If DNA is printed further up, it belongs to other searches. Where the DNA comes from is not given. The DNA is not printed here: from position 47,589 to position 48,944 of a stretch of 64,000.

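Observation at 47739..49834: Two zinc MDR dehydrogenases embedded between hpnG and hpnC: candidates for the unassigned ribosylhopane reductase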

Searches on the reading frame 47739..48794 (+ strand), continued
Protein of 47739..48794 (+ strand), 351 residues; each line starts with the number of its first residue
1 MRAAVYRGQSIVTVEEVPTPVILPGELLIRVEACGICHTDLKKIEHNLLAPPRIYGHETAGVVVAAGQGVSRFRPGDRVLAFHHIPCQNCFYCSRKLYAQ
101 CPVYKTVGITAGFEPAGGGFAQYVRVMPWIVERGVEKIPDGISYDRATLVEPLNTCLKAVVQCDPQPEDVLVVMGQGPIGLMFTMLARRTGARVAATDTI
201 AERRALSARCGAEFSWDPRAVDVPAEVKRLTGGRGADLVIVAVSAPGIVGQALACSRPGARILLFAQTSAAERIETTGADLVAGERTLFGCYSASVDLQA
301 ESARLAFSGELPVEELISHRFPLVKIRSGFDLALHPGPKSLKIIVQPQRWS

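Call 68: find_homologous_proteins(query=P0130, max_evalue=1e-60)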
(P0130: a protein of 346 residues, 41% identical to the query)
Query P0130 (346 aa): 628 proteins with E <= 1e-60 among 5417 candidates; the best 120 are listed.
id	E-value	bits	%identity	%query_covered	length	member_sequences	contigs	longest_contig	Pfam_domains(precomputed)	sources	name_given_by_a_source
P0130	4.7e-231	784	100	100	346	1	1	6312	PF00107.33,PF16912.12,PF08240.18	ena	-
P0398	1.3e-148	513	65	99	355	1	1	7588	PF00107.33,PF16912.12,PF08240.18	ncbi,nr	ncbi:MAG: alcohol dehydrogenase catalytic domain-containing protein [Chlamydiota bacterium]|nr:alcoh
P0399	2.6e-136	472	61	99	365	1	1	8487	PF00107.33,PF16912.12,PF08240.18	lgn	-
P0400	9.1e-113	395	50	99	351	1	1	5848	PF00107.33,PF16912.12,PF13602.13,PF08240.18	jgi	jgi:L-iditol 2-dehydrogenase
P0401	6.8e-109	382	48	99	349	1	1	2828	PF00107.33,PF16912.12,PF13602.13,PF08240.18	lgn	-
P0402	2.6e-108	380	46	100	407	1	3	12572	PF00107.33,PF08240.18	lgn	-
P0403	1.2e-107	378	48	99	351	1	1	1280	PF00107.33,PF16912.12,PF08240.18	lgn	-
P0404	1.0e-106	375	53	99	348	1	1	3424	PF00107.33,PF16912.12,PF08240.18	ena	-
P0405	2.1e-106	374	48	99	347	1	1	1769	PF00107.33,PF16912.12,PF08240.18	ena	-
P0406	1.1e-105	372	52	98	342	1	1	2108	PF00107.33,PF16912.12,PF13602.13,PF08240.18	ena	-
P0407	3.3e-105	370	50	99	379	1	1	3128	PF00107.33,PF16912.12,PF08240.18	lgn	-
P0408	4.8e-105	370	49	100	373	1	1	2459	PF00107.33,PF16912.12,PF08240.18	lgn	-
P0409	2.3e-104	367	52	98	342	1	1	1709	PF00107.33,PF16912.12,PF13602.13,PF08240.18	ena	-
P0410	6.9e-104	366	51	98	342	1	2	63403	PF00107.33,PF16912.12,PF08240.18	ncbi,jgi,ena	-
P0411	1.1e-103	365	47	99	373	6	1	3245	PF00107.33,PF16912.12,PF08240.18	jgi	-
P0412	2.2e-103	364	48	99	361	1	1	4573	PF00107.33,PF16912.12,PF08240.18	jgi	jgi:L-iditol 2-dehydrogenase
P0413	2.8e-103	364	49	98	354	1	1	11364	PF00107.33,PF16912.12,PF08240.18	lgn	-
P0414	3.4e-103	364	49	100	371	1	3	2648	PF00107.33,PF16912.12,PF08240.18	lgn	-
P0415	4.6e-103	363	48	100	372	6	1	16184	PF00107.33,PF16912.12,PF13602.13,PF08240.18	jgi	jgi:L-iditol 2-dehydrogenase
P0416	5.3e-103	363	49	99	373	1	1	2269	PF00107.33,PF16912.12,PF08240.18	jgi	jgi:L-iditol 2-dehydrogenase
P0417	1.1e-102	362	50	99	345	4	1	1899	PF00107.33,PF16912.12,PF08240.18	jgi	-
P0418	1.4e-102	362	51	99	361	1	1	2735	PF00107.33,PF16912.12,PF08240.18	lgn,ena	-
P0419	2.1e-102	361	48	99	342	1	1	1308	PF00107.33,PF16912.12,PF08240.18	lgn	-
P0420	3.9e-102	360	48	98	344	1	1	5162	PF00107.33,PF16912.12,PF13602.13,PF08240.18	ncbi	-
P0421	3.9e-102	360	48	99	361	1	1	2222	PF00107.33,PF16912.12,PF08240.18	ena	-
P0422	4.5e-102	360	47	99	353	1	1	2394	PF00107.33,PF08240.18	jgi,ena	-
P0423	4.7e-102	360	48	99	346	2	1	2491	PF00107.33,PF16912.12,PF08240.18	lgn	-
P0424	4.9e-102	360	48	100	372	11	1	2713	PF00107.33,PF16912.12,PF08240.18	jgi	jgi:L-iditol 2-dehydrogenase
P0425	5.3e-102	360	44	99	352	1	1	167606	PF00107.33,PF16912.12,PF13602.13,PF08240.18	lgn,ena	-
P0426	5.3e-102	360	47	99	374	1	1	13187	PF00107.33,PF16912.12,PF08240.18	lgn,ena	-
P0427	5.6e-102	360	48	99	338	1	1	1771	PF00107.33,PF16912.12,PF08240.18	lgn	-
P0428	6.6e-102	359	45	99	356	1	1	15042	PF00107.33,PF16912.12,PF08240.18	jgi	jgi:L-iditol 2-dehydrogenase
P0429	1.0e-101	359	48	99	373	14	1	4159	PF00107.33,PF16912.12,PF08240.18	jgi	jgi:L-iditol 2-dehydrogenase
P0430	1.0e-101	359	48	99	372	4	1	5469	PF00107.33,PF16912.12,PF13602.13,PF08240.18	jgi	-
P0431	1.2e-101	359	48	99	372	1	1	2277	PF00107.33,PF16912.12,PF13602.13,PF08240.18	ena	-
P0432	1.6e-101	358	49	99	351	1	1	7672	PF00107.33,PF16912.12,PF08240.18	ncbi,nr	ncbi:MAG: alcohol dehydrogenase catalytic domain-containing protein [Candidatus Omnitrophica bacteri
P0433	2.1e-101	358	48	99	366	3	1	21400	PF00107.33,PF16912.12,PF08240.18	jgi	jgi:L-iditol 2-dehydrogenase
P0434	2.9e-101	357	47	99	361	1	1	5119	PF00107.33,PF16912.12,PF08240.18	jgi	jgi:L-iditol 2-dehydrogenase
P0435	3.1e-101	357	46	97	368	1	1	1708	PF00107.33,PF16912.12,PF08240.18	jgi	jgi:L-iditol 2-dehydrogenase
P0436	3.4e-101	357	47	100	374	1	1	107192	PF00107.33,PF16912.12,PF08240.18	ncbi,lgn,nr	ncbi:MAG TPA: zinc-dependent dehydrogenase [Terriglobales bacterium]|nr:zinc-dependent dehydrogenase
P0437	4.1e-101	357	45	99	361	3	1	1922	PF00107.33,PF08240.18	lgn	-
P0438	4.2e-101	357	50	99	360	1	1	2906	PF00107.33,PF16912.12,PF08240.18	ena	-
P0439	4.2e-101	357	47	99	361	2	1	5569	PF00107.33,PF16912.12,PF08240.18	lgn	-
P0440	8.0e-101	356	49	98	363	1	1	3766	PF00107.33,PF16912.12,PF08240.18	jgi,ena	-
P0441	8.0e-101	356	50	99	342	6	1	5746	PF00107.33,PF16912.12,PF08240.18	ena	-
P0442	8.0e-101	356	47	99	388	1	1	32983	PF00107.33,PF16912.12,PF08240.18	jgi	jgi:L-iditol 2-dehydrogenase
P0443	8.6e-101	356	48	99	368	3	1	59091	PF00107.33,PF16912.12,PF08240.18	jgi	jgi:L-iditol 2-dehydrogenase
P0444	1.3e-100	355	48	99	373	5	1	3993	PF00107.33,PF16912.12,PF08240.18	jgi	jgi:L-iditol 2-dehydrogenase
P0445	1.4e-100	355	46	100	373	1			PF00107.33,PF16912.12,PF13602.13,PF08240.18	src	-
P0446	1.5e-100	355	46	99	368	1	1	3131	PF00107.33,PF16912.12,PF08240.18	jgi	jgi:L-iditol 2-dehydrogenase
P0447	1.7e-100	355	48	99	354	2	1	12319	PF00107.33,PF16912.12,PF08240.18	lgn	-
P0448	1.7e-100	355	47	99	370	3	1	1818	PF00107.33,PF16912.12,PF08240.18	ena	-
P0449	1.8e-100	355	46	99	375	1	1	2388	PF00107.33,PF08240.18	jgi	-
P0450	2.0e-100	354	46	99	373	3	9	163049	PF00107.33,PF16912.12,PF08240.18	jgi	jgi:L-iditol 2-dehydrogenase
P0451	2.7e-100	354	46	99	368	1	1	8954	PF00107.33,PF08240.18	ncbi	-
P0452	3.4e-100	354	45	99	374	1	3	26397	PF00107.33,PF16912.12,PF08240.18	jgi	jgi:L-iditol 2-dehydrogenase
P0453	4.9e-100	353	47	99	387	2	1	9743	PF00107.33,PF16912.12,PF08240.18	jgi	jgi:L-iditol 2-dehydrogenase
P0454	5.1e-100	353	47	99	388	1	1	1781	PF00107.33,PF16912.12,PF08240.18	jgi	jgi:L-iditol 2-dehydrogenase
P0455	6.3e-100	353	47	99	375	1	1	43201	PF00107.33,PF08240.18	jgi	jgi:L-iditol 2-dehydrogenase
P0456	7.5e-100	353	47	99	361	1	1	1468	PF00107.33,PF16912.12,PF08240.18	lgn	-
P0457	8.3e-100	352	46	99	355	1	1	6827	PF00107.33,PF08240.18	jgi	jgi:L-iditol 2-dehydrogenase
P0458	8.3e-100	352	46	100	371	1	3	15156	PF00107.33,PF16912.12,PF08240.18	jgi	jgi:L-iditol 2-dehydrogenase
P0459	8.5e-100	352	46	99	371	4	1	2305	PF00107.33,PF16912.12,PF13602.13,PF08240.18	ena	-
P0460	9.5e-100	352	46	99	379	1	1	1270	PF00107.33,PF16912.12,PF08240.18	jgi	jgi:L-iditol 2-dehydrogenase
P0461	9.8e-100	352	50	98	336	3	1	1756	PF00107.33,PF16912.12,PF08240.18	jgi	-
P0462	1.0e-99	352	47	99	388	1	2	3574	PF00107.33,PF08240.18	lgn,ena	-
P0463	1.1e-99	352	46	99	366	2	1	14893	PF00107.33,PF16912.12,PF08240.18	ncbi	-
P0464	1.1e-99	352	46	99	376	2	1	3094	PF00107.33,PF16912.12,PF08240.18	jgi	-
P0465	1.2e-99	352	47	99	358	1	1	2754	PF00107.33,PF08240.18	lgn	-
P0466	1.2e-99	352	47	98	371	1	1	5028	PF00107.33,PF16912.12,PF08240.18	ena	-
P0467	1.6e-99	352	47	99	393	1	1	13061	PF00107.33,PF16912.12,PF08240.18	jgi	jgi:L-iditol 2-dehydrogenase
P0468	1.6e-99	352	46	99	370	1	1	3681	PF00107.33,PF16912.12,PF08240.18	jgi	-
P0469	1.6e-99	351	47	99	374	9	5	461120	PF00107.33,PF16912.12,PF08240.18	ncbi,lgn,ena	-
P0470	1.7e-99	351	46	99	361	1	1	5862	PF00107.33,PF16912.12,PF08240.18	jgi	jgi:L-iditol 2-dehydrogenase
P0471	1.9e-99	351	47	99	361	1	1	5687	PF00107.33,PF16912.12,PF08240.18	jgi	jgi:L-iditol 2-dehydrogenase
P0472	2.0e-99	351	50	99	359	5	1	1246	PF00107.33,PF16912.12,PF08240.18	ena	-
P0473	2.0e-99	351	44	99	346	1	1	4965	PF00107.33,PF16912.12,PF08240.18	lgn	-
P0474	2.1e-99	351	48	99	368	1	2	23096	PF00107.33,PF08240.18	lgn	-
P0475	2.1e-99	351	46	99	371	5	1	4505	PF00107.33,PF16912.12,PF08240.18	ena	-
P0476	2.1e-99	351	47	100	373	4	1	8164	PF00107.33,PF16912.12,PF08240.18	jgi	jgi:L-iditol 2-dehydrogenase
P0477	2.2e-99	351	46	99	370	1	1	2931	PF00107.33,PF16912.12,PF08240.18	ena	-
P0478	2.2e-99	351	46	99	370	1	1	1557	PF00107.33,PF16912.12,PF08240.18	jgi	-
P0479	2.4e-99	351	46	99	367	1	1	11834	PF00107.33,PF16912.12,PF08240.18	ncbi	-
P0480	2.5e-99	351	48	99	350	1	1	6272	PF00107.33,PF16912.12,PF08240.18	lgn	-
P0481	2.6e-99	351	47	99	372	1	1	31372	PF00107.33,PF16912.12,PF08240.18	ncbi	-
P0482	3.0e-99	351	46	99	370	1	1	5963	PF00107.33,PF16912.12,PF08240.18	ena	-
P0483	3.1e-99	351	46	99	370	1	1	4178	PF00107.33,PF16912.12,PF08240.18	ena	-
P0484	4.1e-99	350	46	100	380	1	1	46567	PF00107.33,PF16912.12,PF08240.18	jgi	jgi:L-iditol 2-dehydrogenase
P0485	4.2e-99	350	46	99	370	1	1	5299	PF00107.33,PF16912.12,PF08240.18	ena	-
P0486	4.4e-99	350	46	99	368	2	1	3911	PF00107.33,PF16912.12,PF08240.18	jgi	jgi:L-iditol 2-dehydrogenase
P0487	5.2e-99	350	46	100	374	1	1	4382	PF00107.33,PF16912.12,PF08240.18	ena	-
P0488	5.4e-99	350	47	100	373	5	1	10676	PF00107.33,PF16912.12,PF13602.13,PF08240.18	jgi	jgi:L-iditol 2-dehydrogenase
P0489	5.5e-99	350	46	100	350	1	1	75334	PF00107.33,PF16912.12,PF08240.18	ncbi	-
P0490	5.8e-99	350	46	98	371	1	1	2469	PF00107.33,PF16912.12,PF08240.18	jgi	-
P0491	6.7e-99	349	46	99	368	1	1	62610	PF00107.33,PF16912.12,PF08240.18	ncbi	-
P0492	7.1e-99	349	46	99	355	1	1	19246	PF00107.33,PF16912.12,PF08240.18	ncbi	-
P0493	7.2e-99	349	46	100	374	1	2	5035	PF00107.33,PF16912.12,PF08240.18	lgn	-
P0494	8.3e-99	349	46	100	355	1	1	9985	PF00107.33,PF08240.18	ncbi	-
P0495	8.7e-99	349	47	99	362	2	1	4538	PF00107.33,PF16912.12,PF08240.18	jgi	jgi:L-iditol 2-dehydrogenase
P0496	9.2e-99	349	46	99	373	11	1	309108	PF00107.33,PF16912.12,PF08240.18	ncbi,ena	-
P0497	1.0e-98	349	46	99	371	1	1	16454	PF00107.33,PF16912.12,PF08240.18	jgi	jgi:L-iditol 2-dehydrogenase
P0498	1.0e-98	349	46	100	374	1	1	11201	PF00107.33,PF08240.18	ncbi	-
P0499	1.1e-98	349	47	99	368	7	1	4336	PF00107.33,PF08240.18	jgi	jgi:L-iditol 2-dehydrogenase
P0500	1.1e-98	349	47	99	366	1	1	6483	PF00107.33,PF16912.12,PF08240.18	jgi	jgi:L-iditol 2-dehydrogenase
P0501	1.1e-98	349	46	99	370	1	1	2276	PF00107.33,PF16912.12,PF08240.18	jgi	-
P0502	1.1e-98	349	46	100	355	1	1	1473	PF00107.33,PF16912.12,PF08240.18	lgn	-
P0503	1.6e-98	348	48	99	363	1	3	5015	PF00107.33,PF16912.12,PF13602.13,PF08240.18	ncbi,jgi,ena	-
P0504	1.6e-98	348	45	100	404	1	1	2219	PF00107.33,PF16912.12,PF08240.18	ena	-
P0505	1.7e-98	348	47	99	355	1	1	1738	PF00107.33,PF16912.12,PF08240.18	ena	-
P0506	1.8e-98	348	46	99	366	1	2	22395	PF00107.33,PF16912.12,PF08240.18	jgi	jgi:L-iditol 2-dehydrogenase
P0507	1.9e-98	348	47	100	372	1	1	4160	PF00107.33,PF16912.12,PF08240.18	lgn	-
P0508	2.2e-98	348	46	99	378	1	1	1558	PF00107.33,PF16912.12,PF08240.18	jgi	-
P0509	2.4e-98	348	45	99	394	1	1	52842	PF00107.33,PF08240.18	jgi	jgi:L-iditol 2-dehydrogenase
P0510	2.7e-98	347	46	99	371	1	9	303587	PF00107.33,PF16912.12,PF08240.18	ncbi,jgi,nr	ncbi:MAG TPA: zinc-dependent dehydrogenase [Candidatus Sulfotelmatobacter sp.]|nr:zinc-dependent deh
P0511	2.8e-98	347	46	99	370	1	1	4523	PF00107.33,PF16912.12,PF08240.18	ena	-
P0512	2.8e-98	347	47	99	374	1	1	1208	PF00107.33,PF16912.12,PF08240.18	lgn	-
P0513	3.2e-98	347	48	99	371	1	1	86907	PF00107.33,PF16912.12,PF08240.18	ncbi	ncbi:MAG: zinc-dependent dehydrogenase [Terriglobales bacterium]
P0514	3.4e-98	347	47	99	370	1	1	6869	PF00107.33,PF16912.12,PF08240.18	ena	-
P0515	3.4e-98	347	46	99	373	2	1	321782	PF00107.33,PF16912.12,PF08240.18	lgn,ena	-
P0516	4.0e-98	347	46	99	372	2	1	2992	PF00107.33,PF16912.12,PF08240.18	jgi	jgi:L-iditol 2-dehydrogenase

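Call 69: find_encoding_contigs(protein=P0410, flank=10000, max_places=2)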
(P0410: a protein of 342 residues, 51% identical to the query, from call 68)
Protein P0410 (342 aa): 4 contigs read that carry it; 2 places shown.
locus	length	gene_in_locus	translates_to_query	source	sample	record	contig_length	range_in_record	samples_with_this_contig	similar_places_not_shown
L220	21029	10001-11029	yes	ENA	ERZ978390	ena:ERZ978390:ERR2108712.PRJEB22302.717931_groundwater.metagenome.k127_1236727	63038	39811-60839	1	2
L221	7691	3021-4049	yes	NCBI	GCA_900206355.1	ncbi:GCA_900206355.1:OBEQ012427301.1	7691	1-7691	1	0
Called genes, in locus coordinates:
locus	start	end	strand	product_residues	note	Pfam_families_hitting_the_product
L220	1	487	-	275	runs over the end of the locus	-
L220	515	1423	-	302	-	PF01479:S4, PF00849:PseudoU_synth_2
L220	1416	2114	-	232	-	PF01790:LGT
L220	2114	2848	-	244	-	PF01790:LGT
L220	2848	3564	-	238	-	PF01790:LGT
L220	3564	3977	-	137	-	PF01252:Peptidase_A8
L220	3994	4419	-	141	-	PF01258:zf-dskA_traR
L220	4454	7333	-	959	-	PF00133:tRNA-synt_1, PF01921:tRNA-synt_1f (faint), PF01406:tRNA-synt_1e (faint), PF09334:tRNA-synt_1g, PF08264:Anticodon_1, PF06827:zf-FPG_IleRS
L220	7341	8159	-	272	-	PF01048:PNP_UDP_1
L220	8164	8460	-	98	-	PF02325:CCB3_YggT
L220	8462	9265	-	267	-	PF03446:NAD_binding_2 (weak), PF03807:F420_oxidored, PF14748:P5CR_dimer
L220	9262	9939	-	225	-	PF01168:Ala_racemase_N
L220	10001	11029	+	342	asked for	PF08240:ADH_N, PF16912:Glu_dehyd_C, PF00107:ADH_zinc_N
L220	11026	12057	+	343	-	PF08240:ADH_N, PF16912:Glu_dehyd_C, PF00107:ADH_zinc_N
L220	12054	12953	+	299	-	PF01497:Peripla_BP_2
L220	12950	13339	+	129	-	-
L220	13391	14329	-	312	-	PF19420:DDAH_eukar (faint)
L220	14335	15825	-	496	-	PF00171:Aldedh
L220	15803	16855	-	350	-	PF04958:AstA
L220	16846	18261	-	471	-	PF01546:Peptidase_M20, PF07687:M20_dimer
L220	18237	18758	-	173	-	PF03009:GDPD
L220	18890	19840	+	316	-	-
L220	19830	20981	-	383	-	PF03417:AAT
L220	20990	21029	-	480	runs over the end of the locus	PF04734:Ceramidase_alk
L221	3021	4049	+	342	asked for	PF08240:ADH_N, PF16912:Glu_dehyd_C, PF00107:ADH_zinc_N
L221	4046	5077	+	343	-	PF08240:ADH_N, PF16912:Glu_dehyd_C, PF00107:ADH_zinc_N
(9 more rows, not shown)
